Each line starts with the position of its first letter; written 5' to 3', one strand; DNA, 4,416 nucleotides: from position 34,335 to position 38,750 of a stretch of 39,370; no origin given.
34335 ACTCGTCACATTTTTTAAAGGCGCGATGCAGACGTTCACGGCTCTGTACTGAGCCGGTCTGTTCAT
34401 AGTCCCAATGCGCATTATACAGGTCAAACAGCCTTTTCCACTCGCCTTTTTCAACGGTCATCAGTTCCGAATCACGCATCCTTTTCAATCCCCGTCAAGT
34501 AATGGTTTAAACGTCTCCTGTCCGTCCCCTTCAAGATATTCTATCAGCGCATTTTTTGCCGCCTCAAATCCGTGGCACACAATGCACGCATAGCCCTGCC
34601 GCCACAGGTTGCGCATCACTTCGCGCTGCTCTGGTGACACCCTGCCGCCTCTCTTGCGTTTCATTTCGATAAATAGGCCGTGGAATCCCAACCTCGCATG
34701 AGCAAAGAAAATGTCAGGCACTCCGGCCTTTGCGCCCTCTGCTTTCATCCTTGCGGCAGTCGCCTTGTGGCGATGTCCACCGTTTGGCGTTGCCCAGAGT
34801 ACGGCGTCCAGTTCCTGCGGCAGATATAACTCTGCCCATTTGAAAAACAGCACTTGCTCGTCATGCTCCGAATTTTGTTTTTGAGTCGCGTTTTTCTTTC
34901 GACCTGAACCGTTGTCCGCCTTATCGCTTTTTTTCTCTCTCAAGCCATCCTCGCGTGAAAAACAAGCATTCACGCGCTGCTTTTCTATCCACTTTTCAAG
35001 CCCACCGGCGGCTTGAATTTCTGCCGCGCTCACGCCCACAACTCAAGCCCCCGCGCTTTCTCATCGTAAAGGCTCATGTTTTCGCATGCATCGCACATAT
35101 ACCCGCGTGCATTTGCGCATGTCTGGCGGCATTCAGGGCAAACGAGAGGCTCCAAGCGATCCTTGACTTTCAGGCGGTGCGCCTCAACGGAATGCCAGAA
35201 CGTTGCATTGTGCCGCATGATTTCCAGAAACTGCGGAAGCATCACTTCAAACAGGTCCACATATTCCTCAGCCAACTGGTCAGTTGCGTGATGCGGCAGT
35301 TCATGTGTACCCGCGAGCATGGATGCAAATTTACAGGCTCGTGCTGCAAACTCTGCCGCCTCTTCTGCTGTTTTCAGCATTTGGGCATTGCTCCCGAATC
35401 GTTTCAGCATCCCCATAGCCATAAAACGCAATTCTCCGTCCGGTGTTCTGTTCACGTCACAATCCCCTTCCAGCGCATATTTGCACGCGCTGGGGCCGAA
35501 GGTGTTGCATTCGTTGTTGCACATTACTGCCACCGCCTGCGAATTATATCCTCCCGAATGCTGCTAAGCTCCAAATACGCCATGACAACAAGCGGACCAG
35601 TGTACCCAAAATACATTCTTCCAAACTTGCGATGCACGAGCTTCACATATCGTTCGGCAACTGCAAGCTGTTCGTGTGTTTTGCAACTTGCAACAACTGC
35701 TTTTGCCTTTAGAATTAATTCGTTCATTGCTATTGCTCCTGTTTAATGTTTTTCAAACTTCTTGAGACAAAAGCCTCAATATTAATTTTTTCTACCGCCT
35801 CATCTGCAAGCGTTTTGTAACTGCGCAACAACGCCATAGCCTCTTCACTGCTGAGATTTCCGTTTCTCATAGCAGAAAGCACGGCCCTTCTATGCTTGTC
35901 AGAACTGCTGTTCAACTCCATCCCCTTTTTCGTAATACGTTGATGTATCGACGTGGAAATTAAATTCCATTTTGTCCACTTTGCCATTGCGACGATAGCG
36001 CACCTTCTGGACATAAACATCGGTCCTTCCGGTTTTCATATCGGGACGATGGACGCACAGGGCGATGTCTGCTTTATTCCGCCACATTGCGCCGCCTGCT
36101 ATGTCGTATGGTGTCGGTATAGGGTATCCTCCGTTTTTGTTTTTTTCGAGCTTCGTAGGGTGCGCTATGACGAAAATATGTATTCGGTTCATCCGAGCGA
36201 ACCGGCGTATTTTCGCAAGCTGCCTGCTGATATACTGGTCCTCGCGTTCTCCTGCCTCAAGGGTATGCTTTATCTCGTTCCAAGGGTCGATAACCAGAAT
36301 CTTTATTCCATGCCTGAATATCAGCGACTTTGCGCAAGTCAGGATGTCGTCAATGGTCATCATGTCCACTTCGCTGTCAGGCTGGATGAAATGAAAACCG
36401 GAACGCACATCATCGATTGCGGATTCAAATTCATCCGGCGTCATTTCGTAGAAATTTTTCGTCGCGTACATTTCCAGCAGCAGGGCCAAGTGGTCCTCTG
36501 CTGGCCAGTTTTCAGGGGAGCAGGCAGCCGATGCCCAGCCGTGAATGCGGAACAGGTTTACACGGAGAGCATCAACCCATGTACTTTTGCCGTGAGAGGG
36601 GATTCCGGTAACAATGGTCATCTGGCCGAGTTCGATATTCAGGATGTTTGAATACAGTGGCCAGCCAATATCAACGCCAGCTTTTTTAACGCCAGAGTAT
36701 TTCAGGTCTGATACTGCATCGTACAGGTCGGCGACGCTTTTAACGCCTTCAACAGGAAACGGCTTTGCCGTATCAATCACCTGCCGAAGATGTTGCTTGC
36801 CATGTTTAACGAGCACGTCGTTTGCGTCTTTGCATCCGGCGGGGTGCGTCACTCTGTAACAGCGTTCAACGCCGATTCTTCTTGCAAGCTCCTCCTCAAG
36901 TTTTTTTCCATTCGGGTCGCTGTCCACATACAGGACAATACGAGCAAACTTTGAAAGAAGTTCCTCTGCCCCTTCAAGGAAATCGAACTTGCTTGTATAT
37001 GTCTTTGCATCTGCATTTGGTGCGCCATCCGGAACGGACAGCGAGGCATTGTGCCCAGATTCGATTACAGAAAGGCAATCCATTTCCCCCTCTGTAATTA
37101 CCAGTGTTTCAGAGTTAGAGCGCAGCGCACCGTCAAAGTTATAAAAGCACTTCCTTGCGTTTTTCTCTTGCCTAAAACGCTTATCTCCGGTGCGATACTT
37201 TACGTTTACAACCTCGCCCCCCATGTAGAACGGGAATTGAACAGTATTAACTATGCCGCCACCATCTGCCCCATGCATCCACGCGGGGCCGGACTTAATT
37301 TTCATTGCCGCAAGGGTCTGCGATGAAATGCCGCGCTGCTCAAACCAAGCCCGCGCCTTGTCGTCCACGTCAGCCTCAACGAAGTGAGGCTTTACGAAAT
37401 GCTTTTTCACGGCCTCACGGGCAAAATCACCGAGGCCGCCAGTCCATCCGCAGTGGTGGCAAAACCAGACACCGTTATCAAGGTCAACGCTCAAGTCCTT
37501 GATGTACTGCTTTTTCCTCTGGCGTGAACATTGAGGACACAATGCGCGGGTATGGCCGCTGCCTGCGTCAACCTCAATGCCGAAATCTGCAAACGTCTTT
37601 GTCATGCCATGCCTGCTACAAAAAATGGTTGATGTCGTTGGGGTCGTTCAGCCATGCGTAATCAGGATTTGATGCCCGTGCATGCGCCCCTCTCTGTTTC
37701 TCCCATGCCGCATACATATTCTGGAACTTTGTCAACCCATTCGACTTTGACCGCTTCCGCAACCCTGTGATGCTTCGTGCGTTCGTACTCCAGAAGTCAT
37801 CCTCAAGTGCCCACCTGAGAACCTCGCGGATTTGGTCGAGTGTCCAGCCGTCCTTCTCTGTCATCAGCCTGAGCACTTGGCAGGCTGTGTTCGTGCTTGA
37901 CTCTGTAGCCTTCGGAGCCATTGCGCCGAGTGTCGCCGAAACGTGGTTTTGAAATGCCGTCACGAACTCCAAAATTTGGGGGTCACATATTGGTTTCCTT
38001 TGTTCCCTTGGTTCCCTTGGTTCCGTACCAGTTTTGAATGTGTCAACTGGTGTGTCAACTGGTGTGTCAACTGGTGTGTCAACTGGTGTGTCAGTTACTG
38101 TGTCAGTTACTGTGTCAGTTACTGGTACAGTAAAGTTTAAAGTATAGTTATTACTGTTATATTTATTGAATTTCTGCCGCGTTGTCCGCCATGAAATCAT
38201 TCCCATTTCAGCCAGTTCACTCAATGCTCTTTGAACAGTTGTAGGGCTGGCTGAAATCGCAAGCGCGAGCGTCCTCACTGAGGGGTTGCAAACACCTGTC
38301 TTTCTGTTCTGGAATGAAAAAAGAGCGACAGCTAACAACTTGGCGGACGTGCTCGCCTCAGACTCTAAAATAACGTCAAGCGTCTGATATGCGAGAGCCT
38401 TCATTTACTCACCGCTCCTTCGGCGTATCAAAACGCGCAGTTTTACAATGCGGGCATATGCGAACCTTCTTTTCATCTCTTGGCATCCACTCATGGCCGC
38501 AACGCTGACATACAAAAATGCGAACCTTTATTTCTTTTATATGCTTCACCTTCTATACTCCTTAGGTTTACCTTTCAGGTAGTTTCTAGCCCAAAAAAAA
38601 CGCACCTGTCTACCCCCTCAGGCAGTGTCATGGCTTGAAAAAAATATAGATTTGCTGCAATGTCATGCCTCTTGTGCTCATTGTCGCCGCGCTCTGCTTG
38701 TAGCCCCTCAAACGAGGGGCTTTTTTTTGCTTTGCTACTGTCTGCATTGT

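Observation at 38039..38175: Iteron-like 12-bp tandem repeats plus an AT-rich tract inside the initiator gene: likely replication origin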

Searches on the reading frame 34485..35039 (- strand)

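Call 4: search_protein_families(library=pfam, proteins=[window:34485-35039:-], max_evalue=0.01)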
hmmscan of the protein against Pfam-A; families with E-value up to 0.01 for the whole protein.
window:34485-35039:- (184 aa): 1 family
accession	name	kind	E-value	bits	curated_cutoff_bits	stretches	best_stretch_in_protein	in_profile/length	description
PF08774.17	VRR_NUC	-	4.6e-08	33.6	23.8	1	88-158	28-115/116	VRR-NUC domain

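Call 5: search_protein_families(library=phrogs, proteins=[window:34485-35039:-], max_evalue=0.001)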
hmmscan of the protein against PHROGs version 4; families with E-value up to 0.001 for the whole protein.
window:34485-35039:- (184 aa): 4 families
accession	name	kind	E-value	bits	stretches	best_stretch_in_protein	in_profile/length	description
phrog_824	-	unknown function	2.5e-48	166.3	1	38-176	53-182/265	-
phrog_2363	-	unknown function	9.1e-28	98.2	1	49-184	52-186/192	-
phrog_5702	-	DNA, RNA and nucleotide metabolism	1.7e-14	54.6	1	101-169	1-67/70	Holliday junction resolvase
phrog_93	-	DNA, RNA and nucleotide metabolism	1.7e-07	31.3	1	74-177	378-450/613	endonuclease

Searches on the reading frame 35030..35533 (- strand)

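Call 4: search_protein_families(library=pfam, proteins=[window:35030-35533:-], max_evalue=0.01)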
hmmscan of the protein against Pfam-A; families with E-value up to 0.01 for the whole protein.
window:35030-35533:- (167 aa): 0 families

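Call 5: search_protein_families(library=phrogs, proteins=[window:35030-35533:-], max_evalue=0.001)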
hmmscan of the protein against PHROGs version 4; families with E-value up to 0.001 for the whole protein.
window:35030-35533:- (167 aa): 1 family
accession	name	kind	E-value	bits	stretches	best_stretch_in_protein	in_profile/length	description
phrog_2245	-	other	2.8e-07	31.6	1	42-109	128-187/218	nucleoside triphosphate pyrophosphohydrolase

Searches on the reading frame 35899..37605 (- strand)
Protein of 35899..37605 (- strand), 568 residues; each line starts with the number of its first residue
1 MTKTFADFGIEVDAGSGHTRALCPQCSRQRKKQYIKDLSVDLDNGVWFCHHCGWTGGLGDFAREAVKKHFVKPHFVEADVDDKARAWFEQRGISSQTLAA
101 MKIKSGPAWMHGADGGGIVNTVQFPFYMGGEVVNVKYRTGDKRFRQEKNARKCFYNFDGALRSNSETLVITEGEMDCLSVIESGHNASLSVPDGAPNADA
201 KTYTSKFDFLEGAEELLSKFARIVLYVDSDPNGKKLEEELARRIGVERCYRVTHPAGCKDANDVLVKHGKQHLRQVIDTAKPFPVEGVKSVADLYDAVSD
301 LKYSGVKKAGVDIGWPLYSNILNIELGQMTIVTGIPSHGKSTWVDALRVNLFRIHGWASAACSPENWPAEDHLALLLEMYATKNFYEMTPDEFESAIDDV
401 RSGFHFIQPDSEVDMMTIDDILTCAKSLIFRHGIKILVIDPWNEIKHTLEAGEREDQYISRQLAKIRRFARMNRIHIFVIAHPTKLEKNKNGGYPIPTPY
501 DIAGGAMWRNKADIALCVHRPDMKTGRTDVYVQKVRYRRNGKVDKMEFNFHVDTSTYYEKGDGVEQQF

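Call 4: search_protein_families(library=pfam, proteins=[window:35899-37605:-], max_evalue=0.01)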
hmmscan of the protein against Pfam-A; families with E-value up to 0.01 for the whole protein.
window:35899-37605:- (568 aa): 4 families
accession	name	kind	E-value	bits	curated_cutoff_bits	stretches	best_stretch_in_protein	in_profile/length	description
PF13155.12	Toprim_2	-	6.9e-08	33.2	22.1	1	169-265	1-88/88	Toprim-like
PF03796.21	DnaB_C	-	2.2e-07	31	27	1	325-557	17-253/255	DnaB-like helicase C terminal domain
PF13662.12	Toprim_4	-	0.00035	21.2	25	1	167-244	2-74/85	Toprim domain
PF13481.12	AAA_25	-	0.0042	17.2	27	0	325-486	31-193/195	AAA domain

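Call 5: search_protein_families(library=phrogs, proteins=[window:35899-37605:-], max_evalue=0.001)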
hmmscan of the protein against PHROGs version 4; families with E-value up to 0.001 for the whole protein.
window:35899-37605:- (568 aa): 11 families
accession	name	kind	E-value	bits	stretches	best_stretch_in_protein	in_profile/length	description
phrog_239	-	DNA, RNA and nucleotide metabolism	4.1e-94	318.1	1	21-563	43-602/801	DNA primase/helicase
phrog_5482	-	unknown function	3.2e-31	109.3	1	307-562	26-301/341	-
phrog_18375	-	DNA, RNA and nucleotide metabolism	9.4e-24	84.6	1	286-557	335-612/644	DNA primase/helicase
phrog_47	-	DNA, RNA and nucleotide metabolism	1.2e-18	68.1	1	9-278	39-335/947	DNA primase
phrog_19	-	DNA, RNA and nucleotide metabolism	1.8e-17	64.5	1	415-564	441-585/621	DnaB-like replicative helicase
phrog_849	-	DNA, RNA and nucleotide metabolism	3.7e-07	30.5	1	149-280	223-343/435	DNA primase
phrog_243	-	DNA, RNA and nucleotide metabolism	1.5e-05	25.1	1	318-554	26-262/273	DnaB-like replicative helicase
phrog_2304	-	DNA, RNA and nucleotide metabolism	7.3e-05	23.9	1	35-63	44-72/133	DNA primase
phrog_1139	-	DNA, RNA and nucleotide metabolism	0.00018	20.6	1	18-272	27-276/895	DNA primase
phrog_510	-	DNA, RNA and nucleotide metabolism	0.00042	20.1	0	83-272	147-352/667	DNA primase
phrog_1244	-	unknown function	0.00064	20.1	0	15-56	103-143/157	-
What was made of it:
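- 35899..37605 (-): Bifunctional primase-helicase (Zn finger, Toprim, DnaB-like C-domain). It is the presumed client loaded at the origin. Pfam Toprim_2 and DnaB_C are both above their cut-offs, and PHROG 239 scores 4e-94 (calls 4, 5).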

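Call 47: search_dna_similar(query=window:35899-37605:-, collection=phages, mode=protein, max_rows=15)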
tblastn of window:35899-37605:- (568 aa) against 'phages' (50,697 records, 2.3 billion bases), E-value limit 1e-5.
Records with a match: 1879; places in all: 1880; records where one place covers at least 80% of the query: 378.
Best place of each record, by identity: <60% 1879.
By first word of the organism name: Escherichia 410; Klebsiella 367; Salmonella 180; Flavobacterium 172; Pseudomonas 170; Yersinia 62; Vibrio 48; Synechococcus 32; Shigella 29; Pelagibacter 26; and 69 more.
By host as written in the record: - 255; Klebsiella pneumoniae 177; Escherichia coli 151; Flavobacterium sp. BAL314 63; Flavobacterium columnare 62; Escherichia coli K-12 MG1655 37; Yersinia pestis 31; Salmonella enterica subsp. enterica serovar Typhi 28; and 459 more.
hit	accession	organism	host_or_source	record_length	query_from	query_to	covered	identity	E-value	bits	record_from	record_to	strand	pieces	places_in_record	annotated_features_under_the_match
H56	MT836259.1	Bacteriophage sp.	human fecal samples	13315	5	557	97%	32.9%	3e-75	266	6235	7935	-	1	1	record has no annotation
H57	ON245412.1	Phage vB_RanS_PJN03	sewage water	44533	15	557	96%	33.2%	4e-83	289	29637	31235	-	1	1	bifunctional DNA primase/helicase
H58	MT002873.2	Tenacibaculum phage JQ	Tenacibaculum geojense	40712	8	522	91%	34.2%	6e-74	262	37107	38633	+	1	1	putative ATP-dependent helicase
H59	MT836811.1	Bacteriophage sp.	human fecal samples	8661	3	541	95%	32.4%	7e-73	259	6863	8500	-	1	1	record has no annotation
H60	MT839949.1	Bacteriophage sp.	human fecal samples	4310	3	493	86%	33.6%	7e-74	261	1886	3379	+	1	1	record has no annotation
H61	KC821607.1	Cellulophaga phage phi19:1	Cellulophaga baltica #19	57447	1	561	99%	29.2%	2e-65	237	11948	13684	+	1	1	DNA primase/helicase, TOPRIM | HNH homing endonuclease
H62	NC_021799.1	Cellulophaga phage phi19:1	Cellulophaga baltica #19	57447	1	561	99%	29.2%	2e-65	237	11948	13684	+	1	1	DNA primase/helicase | HNH homing endonuclease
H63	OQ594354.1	Synechococcus phage MinM2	Synechococcus sp.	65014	20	561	95%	30.0%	2e-61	226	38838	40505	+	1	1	primase DnaG/twinkle-like protein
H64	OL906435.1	Planktothrix phage Pag-Yong1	Planktothrix agardhii FACHB-1261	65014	20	561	95%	30.0%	2e-61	226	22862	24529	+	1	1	ATPase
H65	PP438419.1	Planktothrix phage Pra-JY27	Planktothricoides raciborskii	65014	20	561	95%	30.0%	2e-61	226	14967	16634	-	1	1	primase DnaG/twinkle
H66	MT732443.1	Cellulophaga phage Nekkels_1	Cellulophaga sp. HaHa_2_1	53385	9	561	97%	29.2%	1e-65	238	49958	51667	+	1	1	DNA primase/helicase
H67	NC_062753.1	Cellulophaga phage Nekkels_1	Cellulophaga sp. HaHa_2_1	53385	9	561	97%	29.2%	1e-65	238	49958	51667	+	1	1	DNA primase/helicase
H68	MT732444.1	Cellulophaga phage Nekkels_2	Cellulophaga sp. HaHa_2_1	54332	9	561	97%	29.2%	1e-65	238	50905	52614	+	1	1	DNA primase/helicase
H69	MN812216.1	Flavobacterium phage vB_FspS_lillamy9-5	Flavobacterium sp. LMO9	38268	10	564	98%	28.0%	3e-59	219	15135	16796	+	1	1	primase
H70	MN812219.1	Flavobacterium phage vB_FspS_morran9-1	Flavobacterium sp. LMO9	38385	10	564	98%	28.0%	3e-59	219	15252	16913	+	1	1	primase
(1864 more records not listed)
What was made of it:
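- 35899..37605 (-): It is at most 34% identical to any phage in GenBank (call 47).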

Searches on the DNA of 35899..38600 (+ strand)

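Call 7: search_dna_similar(query=window:35899-38600:+, collection=phages, mode=near, max_rows=30)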
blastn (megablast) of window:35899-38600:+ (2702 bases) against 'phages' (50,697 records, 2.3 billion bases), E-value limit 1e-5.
No match.
